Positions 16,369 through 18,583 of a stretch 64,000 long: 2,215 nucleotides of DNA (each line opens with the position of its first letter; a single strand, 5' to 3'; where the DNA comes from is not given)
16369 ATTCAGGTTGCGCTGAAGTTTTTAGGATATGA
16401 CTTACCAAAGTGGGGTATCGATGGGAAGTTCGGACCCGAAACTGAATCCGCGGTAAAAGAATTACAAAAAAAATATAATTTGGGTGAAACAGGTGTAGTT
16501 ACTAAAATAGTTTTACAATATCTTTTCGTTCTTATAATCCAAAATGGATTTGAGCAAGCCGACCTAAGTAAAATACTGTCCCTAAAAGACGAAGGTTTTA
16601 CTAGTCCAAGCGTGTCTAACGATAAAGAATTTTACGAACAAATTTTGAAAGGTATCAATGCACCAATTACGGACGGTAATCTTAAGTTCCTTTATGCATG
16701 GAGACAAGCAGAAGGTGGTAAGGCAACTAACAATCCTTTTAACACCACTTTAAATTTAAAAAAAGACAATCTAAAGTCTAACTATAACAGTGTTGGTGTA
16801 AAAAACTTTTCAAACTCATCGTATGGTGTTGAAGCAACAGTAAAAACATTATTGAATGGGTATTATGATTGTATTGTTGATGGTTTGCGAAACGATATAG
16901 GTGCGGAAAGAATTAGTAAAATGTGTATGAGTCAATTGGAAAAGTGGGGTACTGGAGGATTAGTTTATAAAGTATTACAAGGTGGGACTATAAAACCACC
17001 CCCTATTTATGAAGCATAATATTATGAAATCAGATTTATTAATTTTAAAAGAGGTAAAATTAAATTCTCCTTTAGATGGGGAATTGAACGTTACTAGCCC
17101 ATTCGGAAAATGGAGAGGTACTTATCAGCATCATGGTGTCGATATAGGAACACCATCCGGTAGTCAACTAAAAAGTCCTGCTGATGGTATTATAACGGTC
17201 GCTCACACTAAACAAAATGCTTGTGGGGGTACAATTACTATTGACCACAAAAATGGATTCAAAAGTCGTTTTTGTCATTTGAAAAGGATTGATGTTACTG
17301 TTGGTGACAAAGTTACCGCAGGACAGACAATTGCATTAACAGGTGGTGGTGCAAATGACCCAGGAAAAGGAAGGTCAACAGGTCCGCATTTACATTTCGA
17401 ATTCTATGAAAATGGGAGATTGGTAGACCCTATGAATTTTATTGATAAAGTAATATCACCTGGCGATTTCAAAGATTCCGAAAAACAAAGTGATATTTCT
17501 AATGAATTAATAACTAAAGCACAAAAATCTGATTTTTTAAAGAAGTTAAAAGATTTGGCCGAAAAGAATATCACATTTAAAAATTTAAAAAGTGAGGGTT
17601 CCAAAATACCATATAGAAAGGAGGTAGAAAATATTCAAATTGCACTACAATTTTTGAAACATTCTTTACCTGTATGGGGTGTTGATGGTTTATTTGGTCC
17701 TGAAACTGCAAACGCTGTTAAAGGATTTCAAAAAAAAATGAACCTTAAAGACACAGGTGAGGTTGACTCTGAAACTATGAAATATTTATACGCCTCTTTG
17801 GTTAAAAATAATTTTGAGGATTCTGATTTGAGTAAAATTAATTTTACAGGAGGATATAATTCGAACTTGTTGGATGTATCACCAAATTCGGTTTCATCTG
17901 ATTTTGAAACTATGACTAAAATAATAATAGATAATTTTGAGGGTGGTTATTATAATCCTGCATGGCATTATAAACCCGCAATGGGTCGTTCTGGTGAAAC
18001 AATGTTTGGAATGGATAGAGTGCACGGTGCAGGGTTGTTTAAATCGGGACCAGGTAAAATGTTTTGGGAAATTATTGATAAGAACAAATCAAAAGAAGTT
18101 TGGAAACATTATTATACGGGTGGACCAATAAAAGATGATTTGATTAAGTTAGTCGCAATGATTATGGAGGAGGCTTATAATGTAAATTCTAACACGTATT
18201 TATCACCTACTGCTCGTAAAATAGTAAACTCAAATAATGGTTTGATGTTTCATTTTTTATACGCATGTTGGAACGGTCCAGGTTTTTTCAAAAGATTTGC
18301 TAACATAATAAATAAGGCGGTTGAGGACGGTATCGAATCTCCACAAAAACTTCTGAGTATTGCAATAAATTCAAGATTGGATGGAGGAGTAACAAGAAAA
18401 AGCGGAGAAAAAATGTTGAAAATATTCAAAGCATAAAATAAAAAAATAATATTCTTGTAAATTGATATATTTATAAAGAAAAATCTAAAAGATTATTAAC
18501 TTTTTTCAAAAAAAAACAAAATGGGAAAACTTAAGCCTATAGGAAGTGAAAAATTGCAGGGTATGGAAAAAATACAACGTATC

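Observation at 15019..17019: Nucleotidyltransferase fused to a three-part cell-wall hydrolase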

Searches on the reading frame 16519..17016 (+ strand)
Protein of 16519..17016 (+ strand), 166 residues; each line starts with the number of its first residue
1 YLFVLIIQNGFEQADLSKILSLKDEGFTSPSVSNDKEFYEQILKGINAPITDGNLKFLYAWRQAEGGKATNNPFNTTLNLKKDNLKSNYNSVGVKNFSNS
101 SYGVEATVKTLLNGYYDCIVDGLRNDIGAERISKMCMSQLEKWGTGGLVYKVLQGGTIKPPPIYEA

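Call 13: search_protein_families(library=pfam, proteins=[window:16519-17016:+], max_evalue=10)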
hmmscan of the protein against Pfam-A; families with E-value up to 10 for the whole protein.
window:16519-17016:+ (166 aa): 0 families

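Call 35: search_solved_structures(query=A3, max_evalue=10, show_alignments=1)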
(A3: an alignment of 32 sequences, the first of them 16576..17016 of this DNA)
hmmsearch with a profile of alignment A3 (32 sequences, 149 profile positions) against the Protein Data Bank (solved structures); distinct sequences matched with E-value up to 10: 2.
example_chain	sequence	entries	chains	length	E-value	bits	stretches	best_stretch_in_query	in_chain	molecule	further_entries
6zu5_SE0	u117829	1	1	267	0.39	13.7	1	4-50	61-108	eS4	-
3lll_A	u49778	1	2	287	1.1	12.2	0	8-46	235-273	Protein kinase C and casein kinase substrate in neurons protein 2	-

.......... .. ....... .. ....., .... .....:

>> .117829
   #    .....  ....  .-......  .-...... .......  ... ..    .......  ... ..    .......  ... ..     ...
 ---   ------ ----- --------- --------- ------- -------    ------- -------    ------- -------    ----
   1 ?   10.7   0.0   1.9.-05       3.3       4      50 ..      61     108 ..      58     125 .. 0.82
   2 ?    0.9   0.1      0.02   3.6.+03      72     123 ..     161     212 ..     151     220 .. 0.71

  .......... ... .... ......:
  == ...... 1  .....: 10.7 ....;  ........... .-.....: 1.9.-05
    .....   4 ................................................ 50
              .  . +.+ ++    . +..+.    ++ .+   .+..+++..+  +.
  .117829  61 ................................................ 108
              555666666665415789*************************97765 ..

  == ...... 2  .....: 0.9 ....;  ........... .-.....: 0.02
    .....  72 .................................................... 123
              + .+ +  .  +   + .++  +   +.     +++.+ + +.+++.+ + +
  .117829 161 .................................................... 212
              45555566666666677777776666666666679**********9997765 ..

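Call 41: predict_structure(alignment_id=A3)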
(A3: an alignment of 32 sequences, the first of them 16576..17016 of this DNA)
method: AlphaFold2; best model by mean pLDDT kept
length: 147 residues; sequences in the alignment: 32
mean_pLDDT: 86.8   pTM: 0.83
mean pLDDT of the five models: 86.8, 83.8, 82.0, 75.6, 75.6
residues with pLDDT >= 90: 88; 70-90: 44; 50-70: 4; < 50: 11
segments of 3 or more residues with pLDDT < 50: 1-11
pLDDT, mean of each block of 10 residues (from residue 1): 38 75 97 97 89 88 82 82 93 96 98 97 95 93 79
secondary structure, 60 per line:
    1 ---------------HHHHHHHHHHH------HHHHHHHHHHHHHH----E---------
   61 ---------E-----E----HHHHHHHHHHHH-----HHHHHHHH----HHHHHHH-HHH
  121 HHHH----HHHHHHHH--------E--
elements in order: H16-26 H33-46 H81-92 H98-105 H110-116 H118-124 H129-136

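Call 45: fold_search(model_id=the predicted structure, library=pdb)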
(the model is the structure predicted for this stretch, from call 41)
No match with E <= 0.001 here; weaker rows may still be real.
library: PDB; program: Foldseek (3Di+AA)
matches with E <= 10: 73; with E <= 0.001: 0
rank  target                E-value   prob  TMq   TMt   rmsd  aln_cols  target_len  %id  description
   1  3fi7                  5.7e-01  0.38  0.41  0.36   8.1       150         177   12  Crystal Structure of the autolysin Auto (Lmo1076) from Listeria monocytogenes, catalytic domain (released 2009-04-07)
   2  3nkh_A                6.7e-01  0.06  0.18  0.14  15.3       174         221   17  Crystal Structure of Integrase from MRSA strain Staphylococcus aureus (released 2010-08-18)
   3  3vwo                  1.1e+00  0.23  0.40  0.39   7.7       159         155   12  Crystal structure of peptidoglycan hydrolase mutant from Sphingomonas sp. A1 (released 2013-09-04)
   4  3k3t                  1.2e+00  0.25  0.41  0.40   6.6       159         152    9  E185A mutant of peptidoglycan hydrolase from Sphingomonas sp. A1 (released 2010-07-14)
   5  5t1q_A                2.9e+00  0.09  0.38  0.19   8.4       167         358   10  2.15 Angstrom Crystal Structure of N-acetylmuramoyl-L-alanine Amidase from Staphylococcus aureus. (released 2017-06-07)
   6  5t1q_B                3.0e+00  0.08  0.38  0.19  12.8       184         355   12  2.15 Angstrom Crystal Structure of N-acetylmuramoyl-L-alanine Amidase from Staphylococcus aureus. (released 2017-06-07)
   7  5tj4_J                3.0e+00  0.03  0.20  0.08  11.9       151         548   13  Gasdermin-B C-terminal domain containing the polymorphism residues Gly299:Pro306 fused to maltose binding protein (released 2017-02-01)
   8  8gtj_A                3.0e+00  0.04  0.24  0.12  11.5       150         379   13  Crystal structure of IpaH7.8-LRR and GSDMB isoform-4 complex (released 2023-04-12)
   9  8hnw_A                3.2e+00  0.03  0.19  0.06  16.2       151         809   10  Crystal structure of HpaCas9-sgRNA surveillance complex bound to double-stranded DNA (released 2023-07-19)
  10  2ylf                  3.4e+00  0.03  0.19  0.17  13.2       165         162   10  Crystal structure of the human Spir-1 KIND domain (released 2011-06-08)
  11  5kdu_A                3.4e+00  0.02  0.17  0.07  12.0       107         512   13  ZmpB metallopeptidase in complex with a2,6-Sialyl T-antigen (released 2017-01-11)
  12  5tj4_I                3.4e+00  0.02  0.20  0.08  12.4       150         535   12  Gasdermin-B C-terminal domain containing the polymorphism residues Gly299:Pro306 fused to maltose binding protein (released 2017-02-01)
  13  3nkh_B                3.8e+00  0.02  0.17  0.13  15.3       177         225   16  Crystal Structure of Integrase from MRSA strain Staphylococcus aureus (released 2010-08-18)
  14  5tj2_B                3.8e+00  0.03  0.23  0.08  12.5       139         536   12  Gasdermin-B C-terminal domain containing the polymorphism residues Gly299:Ser306 fused to maltose binding protein (released 2017-02-01)
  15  3r7g_A                4.0e+00  0.02  0.18  0.18  13.3       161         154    9  Crystal structure of Spire KIND domain in complex with the tail of FMN2 (released 2011-07-06)
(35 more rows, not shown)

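Call 48: search_protein_families(library=ncbifam, proteins=[window:16576-17016:+], max_evalue=0.1)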
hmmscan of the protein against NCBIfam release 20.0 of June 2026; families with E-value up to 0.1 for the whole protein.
window:16576-17016:+ (147 aa): 0 families

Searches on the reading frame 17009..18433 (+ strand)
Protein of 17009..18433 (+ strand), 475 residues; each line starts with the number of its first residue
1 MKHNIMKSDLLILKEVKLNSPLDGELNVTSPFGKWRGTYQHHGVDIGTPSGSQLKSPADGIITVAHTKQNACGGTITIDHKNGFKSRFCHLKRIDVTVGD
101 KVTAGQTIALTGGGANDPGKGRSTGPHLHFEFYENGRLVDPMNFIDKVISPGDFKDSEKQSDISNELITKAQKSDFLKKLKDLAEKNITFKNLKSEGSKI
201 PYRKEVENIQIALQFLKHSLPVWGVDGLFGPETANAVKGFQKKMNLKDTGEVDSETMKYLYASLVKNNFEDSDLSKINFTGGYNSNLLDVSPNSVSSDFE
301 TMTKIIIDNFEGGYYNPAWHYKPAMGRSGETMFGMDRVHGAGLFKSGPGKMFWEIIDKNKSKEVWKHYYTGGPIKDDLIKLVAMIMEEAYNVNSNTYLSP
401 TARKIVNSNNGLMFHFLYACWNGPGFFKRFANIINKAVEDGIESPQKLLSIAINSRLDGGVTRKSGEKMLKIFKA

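Call 3: search_protein_families(library=pfam, proteins=[window:17009-18433:+], max_evalue=0.01)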
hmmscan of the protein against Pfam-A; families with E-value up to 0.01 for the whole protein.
window:17009-18433:+ (475 aa): 2 families
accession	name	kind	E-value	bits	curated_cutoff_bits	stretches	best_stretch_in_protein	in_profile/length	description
PF01551.29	Peptidase_M23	-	3.8e-25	88.3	28.7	1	40-141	2-96/96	Peptidase family M23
PF01471.23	PG_binding_1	-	3.5e-13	50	23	1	204-258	3-55/57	Putative peptidoglycan binding domain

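Call 4: search_protein_families(library=phrogs, proteins=[window:17009-18433:+], max_evalue=0.01)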
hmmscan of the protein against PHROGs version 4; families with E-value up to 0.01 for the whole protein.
window:17009-18433:+ (475 aa): 30 families (the best 25 are shown)
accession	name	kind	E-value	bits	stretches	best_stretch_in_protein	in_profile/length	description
phrog_7767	-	other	1.3e-25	91.2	1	27-155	5-129/194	metallo-endopeptidase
phrog_21656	-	other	7.6e-22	78.1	1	33-147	629-745/1022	peptidase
phrog_6700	-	lysis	1.1e-20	73.3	1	36-169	2621-2752/2898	endolysin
phrog_14988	-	other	3.6e-20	73.8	1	21-242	9-245/272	peptidase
phrog_3084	-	lysis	2.6e-17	64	1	20-172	4-163/468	endolysin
phrog_28672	-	other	3.7e-15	56.4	1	27-147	275-388/397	metallo-endopeptidase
phrog_880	-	lysis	4.1e-14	53.8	1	23-163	12-154/435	endolysin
phrog_37190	-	other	4e-13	50.4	1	36-148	135-241/244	peptidase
phrog_16615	-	other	1.1e-12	48.5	1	34-143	412-515/529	peptidase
phrog_36429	-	unknown function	2e-12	46.6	1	41-147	130-235/1159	-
phrog_10030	-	tail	8.6e-12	44.2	1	39-144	1912-2017/2105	tail length tape measure protein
phrog_3578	-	lysis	1e-11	45.9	1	18-147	207-358/405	endolysin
phrog_1067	-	head and packaging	2.2e-11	44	1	37-143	757-855/991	minor head protein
phrog_8809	-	unknown function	1.1e-10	40.1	1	31-143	1280-1391/2317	-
phrog_5453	-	unknown function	2.6e-10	40.9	1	38-136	591-693/863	-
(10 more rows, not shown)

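Call 48: search_protein_families(library=ncbifam, proteins=[window:17009-18433:+], max_evalue=0.1)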
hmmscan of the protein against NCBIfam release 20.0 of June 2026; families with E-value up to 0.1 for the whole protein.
window:17009-18433:+ (475 aa): 20 families
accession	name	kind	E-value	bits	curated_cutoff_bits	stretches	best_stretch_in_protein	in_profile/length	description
NF052530.1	Heli_ShapePgp3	exception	1.3e-21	77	300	1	17-148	140-267/270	peptidoglycan metallopeptidase Pgp3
NF052336.1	PdgHdaseHSB100310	equivalog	7.1e-20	71.6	500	2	27-138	42-147/316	peptidoglycan hydrolase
NF008652.0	PRK11649.1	equivalog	1.6e-19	69.9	341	1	40-143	312-408/439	murein DD-endopeptidase MepM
NF053825.1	PdgNdpepShyA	equivalog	3.5e-19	68.8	700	1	40-143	295-391/425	peptidoglycan DD-endopeptidase ShyA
NF053738.1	S2SprSpoIIQBc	equivalog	6.2e-14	52.2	250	1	39-150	120-228/232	stage II sporulation protein SpoIIQ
NF053824.1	PdgNdpepShyC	equivalog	1.1e-13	50.9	700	1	40-136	295-384/429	peptidoglycan DD-endopeptidase ShyC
NF041208.1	celldiv_DipM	equivalog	1.8e-11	43.9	740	1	28-145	306-417/419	cell division endopeptidase DipM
NF008644.1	PRK11637.1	equivalog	6.8e-10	38.5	270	1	32-145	276-383/385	murein hydrolase activator EnvC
NF050804.1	CellDivDipMCaul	equivalog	3.2e-08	32.8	900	1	18-132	507-613/634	cell division endopeptidase DipM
NF052529.1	PG_M23_Pgp6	exception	1.9e-07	30.1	600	1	41-147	335-434/452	peptidoglycan metallopeptidase Pgp6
NF008123.1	PRK10871.1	equivalog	1.9e-06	27.5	311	1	41-145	265-362/365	murein hydrolase activator NlpD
NF040883.1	amid_act_ActS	equivalog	3.9e-06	26.3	375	1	29-145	126-233/242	amidase activator ActS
TIGR02869.1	spore_SleB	equivalog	2.1e-05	24.5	236.5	1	221-271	29-79/201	spore cortex-lytic enzyme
NF004799.0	PRK06148.1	subfamily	2.2e-05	22.7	1128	1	39-133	439-538/1015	hypothetical protein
NF052377.1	lmo1851_S41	exception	8.4e-05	21.4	725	1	198-273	385-457/468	lmo1851 family serine protease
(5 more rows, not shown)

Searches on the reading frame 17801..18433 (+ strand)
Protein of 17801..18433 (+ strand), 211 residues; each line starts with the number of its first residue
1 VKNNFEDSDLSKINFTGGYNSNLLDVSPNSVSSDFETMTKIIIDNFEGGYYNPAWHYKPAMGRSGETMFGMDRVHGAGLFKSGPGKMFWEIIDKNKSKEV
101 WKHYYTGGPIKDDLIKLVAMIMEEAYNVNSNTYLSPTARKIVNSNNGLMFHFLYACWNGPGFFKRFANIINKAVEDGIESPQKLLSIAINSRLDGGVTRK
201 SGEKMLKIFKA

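Call 13: search_protein_families(library=pfam, proteins=[window:17801-18433:+], max_evalue=10)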
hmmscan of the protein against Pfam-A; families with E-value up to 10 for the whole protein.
window:17801-18433:+ (211 aa): 0 families

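Call 85: search_solved_structures(query=window:17801-18433:+, max_evalue=1)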
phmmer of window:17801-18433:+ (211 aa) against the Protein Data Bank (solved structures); distinct sequences matched with E-value up to 1: 2.
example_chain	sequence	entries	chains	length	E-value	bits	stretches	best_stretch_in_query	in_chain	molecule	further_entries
8gi1_A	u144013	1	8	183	0.44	13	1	104-168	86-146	Accessory protein Csx28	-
8fds_A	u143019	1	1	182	0.96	11.9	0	117-194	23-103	Caseinolytic peptidase B protein homolog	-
